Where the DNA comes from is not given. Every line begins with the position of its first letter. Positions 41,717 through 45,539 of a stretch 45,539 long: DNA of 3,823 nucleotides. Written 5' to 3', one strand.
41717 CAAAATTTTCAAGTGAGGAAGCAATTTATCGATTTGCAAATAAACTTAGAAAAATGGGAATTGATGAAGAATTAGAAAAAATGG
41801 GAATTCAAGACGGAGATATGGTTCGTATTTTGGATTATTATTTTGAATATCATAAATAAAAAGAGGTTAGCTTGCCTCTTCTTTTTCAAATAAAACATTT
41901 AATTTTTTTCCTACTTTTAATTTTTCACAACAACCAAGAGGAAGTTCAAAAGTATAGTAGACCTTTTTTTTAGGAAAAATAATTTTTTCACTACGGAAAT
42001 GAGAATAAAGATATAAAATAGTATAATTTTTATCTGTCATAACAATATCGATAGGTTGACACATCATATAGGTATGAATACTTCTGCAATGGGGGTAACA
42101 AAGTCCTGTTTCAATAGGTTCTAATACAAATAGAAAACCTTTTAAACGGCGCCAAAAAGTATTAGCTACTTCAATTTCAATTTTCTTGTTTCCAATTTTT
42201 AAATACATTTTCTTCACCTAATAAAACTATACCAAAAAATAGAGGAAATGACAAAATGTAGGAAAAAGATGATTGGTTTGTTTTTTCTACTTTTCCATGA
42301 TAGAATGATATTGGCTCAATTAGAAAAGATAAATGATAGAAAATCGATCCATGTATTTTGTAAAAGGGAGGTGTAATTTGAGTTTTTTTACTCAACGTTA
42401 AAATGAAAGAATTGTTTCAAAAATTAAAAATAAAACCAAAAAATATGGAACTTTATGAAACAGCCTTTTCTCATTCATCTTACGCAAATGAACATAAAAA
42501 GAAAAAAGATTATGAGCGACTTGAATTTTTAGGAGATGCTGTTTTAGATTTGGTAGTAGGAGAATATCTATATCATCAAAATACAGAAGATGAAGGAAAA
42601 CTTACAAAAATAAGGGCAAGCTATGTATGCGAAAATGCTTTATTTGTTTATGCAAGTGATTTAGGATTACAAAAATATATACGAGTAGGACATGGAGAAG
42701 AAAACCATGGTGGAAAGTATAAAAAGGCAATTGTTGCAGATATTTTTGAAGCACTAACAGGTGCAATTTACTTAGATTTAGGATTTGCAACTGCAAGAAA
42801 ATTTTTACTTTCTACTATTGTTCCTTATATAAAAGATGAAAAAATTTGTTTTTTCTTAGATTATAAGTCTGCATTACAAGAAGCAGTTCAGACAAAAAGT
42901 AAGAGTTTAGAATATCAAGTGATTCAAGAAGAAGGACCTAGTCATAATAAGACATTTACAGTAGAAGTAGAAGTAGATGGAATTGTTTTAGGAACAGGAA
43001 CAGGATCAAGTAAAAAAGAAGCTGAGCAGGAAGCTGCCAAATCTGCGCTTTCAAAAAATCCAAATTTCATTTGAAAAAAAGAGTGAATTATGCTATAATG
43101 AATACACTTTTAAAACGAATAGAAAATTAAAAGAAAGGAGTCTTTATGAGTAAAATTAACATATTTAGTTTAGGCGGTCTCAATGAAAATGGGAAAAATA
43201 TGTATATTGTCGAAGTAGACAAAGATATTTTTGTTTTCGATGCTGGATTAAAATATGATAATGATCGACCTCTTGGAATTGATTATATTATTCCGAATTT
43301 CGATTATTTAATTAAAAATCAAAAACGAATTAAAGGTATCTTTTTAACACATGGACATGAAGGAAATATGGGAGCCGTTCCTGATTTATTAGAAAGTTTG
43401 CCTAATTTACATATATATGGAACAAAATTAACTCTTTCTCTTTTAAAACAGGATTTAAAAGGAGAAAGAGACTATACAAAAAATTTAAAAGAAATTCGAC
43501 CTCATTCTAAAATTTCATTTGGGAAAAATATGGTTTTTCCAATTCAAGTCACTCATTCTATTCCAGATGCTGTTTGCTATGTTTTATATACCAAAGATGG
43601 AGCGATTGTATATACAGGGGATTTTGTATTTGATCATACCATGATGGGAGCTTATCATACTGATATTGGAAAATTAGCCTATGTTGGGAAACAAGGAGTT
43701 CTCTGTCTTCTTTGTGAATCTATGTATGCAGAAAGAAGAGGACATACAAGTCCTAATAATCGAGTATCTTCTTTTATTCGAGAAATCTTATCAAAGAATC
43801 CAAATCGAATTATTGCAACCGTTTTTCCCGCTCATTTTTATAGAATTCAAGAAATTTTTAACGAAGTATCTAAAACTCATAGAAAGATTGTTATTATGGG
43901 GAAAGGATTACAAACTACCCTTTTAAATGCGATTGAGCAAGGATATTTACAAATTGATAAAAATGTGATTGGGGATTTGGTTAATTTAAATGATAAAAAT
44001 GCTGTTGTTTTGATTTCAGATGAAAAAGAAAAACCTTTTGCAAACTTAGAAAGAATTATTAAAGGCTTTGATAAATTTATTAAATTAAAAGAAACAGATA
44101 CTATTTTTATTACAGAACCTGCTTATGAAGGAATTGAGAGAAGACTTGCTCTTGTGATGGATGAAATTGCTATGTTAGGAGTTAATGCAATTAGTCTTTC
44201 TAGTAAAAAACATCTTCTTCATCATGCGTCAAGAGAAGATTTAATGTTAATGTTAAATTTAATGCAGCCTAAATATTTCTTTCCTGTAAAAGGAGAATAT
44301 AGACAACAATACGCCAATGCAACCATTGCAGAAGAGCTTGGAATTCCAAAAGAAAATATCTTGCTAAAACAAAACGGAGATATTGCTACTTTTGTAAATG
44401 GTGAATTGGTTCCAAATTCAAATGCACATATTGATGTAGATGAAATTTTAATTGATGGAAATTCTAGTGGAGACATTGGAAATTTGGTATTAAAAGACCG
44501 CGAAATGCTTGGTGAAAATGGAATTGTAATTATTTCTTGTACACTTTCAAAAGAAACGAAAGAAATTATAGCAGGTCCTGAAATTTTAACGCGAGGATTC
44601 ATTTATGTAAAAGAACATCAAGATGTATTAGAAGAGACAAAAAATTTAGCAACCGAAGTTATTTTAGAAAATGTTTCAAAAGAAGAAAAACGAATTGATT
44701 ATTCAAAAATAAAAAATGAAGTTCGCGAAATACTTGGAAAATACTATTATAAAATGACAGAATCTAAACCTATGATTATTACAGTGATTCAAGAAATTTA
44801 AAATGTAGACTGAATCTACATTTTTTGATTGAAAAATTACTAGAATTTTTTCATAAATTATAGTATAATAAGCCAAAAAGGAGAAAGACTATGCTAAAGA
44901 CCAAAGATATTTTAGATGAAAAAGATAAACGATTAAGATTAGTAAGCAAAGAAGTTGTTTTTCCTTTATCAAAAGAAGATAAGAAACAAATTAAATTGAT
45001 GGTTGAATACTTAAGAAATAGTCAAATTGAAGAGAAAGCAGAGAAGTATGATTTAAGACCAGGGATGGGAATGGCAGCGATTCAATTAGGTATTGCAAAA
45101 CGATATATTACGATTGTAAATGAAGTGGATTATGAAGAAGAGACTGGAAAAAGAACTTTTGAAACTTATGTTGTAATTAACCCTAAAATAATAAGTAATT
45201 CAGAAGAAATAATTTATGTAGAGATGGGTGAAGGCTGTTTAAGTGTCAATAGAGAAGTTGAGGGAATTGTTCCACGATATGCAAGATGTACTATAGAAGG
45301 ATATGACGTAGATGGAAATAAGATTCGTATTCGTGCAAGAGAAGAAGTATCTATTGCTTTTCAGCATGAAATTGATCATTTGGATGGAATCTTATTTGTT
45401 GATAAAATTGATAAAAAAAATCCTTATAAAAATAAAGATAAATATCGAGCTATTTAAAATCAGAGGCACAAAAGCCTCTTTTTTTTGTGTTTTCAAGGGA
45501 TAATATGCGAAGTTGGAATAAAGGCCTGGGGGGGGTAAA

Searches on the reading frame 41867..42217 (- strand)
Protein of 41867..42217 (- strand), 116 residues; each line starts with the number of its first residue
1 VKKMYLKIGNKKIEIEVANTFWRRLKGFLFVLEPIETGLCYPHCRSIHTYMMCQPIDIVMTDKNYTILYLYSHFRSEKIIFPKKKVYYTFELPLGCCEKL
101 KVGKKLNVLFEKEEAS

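Call 81: search_protein_families(library=pfam, proteins=[window:41867-42217:-], max_evalue=0.001)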
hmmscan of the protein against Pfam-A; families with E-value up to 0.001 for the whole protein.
window:41867-42217:- (116 aa): 1 family
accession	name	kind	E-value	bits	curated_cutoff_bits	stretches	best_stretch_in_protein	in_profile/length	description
PF02643.20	DUF192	-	4.6e-08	33.5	27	1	13-106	1-94/96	Uncharacterized ACR, COG1430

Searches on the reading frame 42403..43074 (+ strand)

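Call 81: search_protein_families(library=pfam, proteins=[window:42403-43074:+], max_evalue=0.001)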
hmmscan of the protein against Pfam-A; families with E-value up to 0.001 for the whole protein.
window:42403-43074:+ (223 aa): 4 families
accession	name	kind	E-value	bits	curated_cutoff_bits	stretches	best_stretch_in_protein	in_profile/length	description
PF14622.11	Ribonucleas_3_3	-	2.8e-39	134.6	35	1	15-141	2-126/128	Ribonuclease-III-like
PF00636.31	Ribonuclease_3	-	2.6e-25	89.6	27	1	38-127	1-102/102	Ribonuclease III domain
PF00035.32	dsrm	-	1.8e-21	76.9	23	1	154-218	1-65/66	Double-stranded RNA binding motif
PF24995.1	DSRM_2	-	9.3e-05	23.2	27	1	174-218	33-76/79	dsRNA binding domain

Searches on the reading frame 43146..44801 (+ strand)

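Call 81: search_protein_families(library=pfam, proteins=[window:43146-44801:+], max_evalue=0.001)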
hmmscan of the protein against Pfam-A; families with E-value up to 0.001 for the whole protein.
window:43146-44801:+ (551 aa): 5 families
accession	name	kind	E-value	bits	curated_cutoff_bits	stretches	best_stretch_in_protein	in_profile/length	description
PF17770.6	RNase_J_C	-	1.5e-26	93.8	23.8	1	448-551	1-102/102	Ribonuclease J C-terminal domain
PF22505.1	RNase_J_b_CASP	-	2e-16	60.4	27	1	220-339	2-124/126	Ribonuclease J, beta-CASP domain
PF00753.33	Lactamase_B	-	2.7e-11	44.2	22.7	1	16-163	5-153/196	Metallo-beta-lactamase superfamily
PF07521.17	RMMBL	-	1.1e-08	35.4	21.6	1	359-400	16-58/63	Zn-dependent metallo-hydrolase RNA specificity domain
PF12706.13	Lactamase_B_2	-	8.8e-08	32.4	27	1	59-171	28-154/200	Beta-lactamase superfamily domain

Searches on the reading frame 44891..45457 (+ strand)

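Call 81: search_protein_families(library=pfam, proteins=[window:44891-45457:+], max_evalue=0.001)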
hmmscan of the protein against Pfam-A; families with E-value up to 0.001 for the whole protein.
window:44891-45457:+ (188 aa): 1 family
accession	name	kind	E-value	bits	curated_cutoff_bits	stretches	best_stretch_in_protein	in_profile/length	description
PF01327.26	Pep_deformylase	-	4.6e-37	127.4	22.8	1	5-177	2-154/156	Polypeptide deformylase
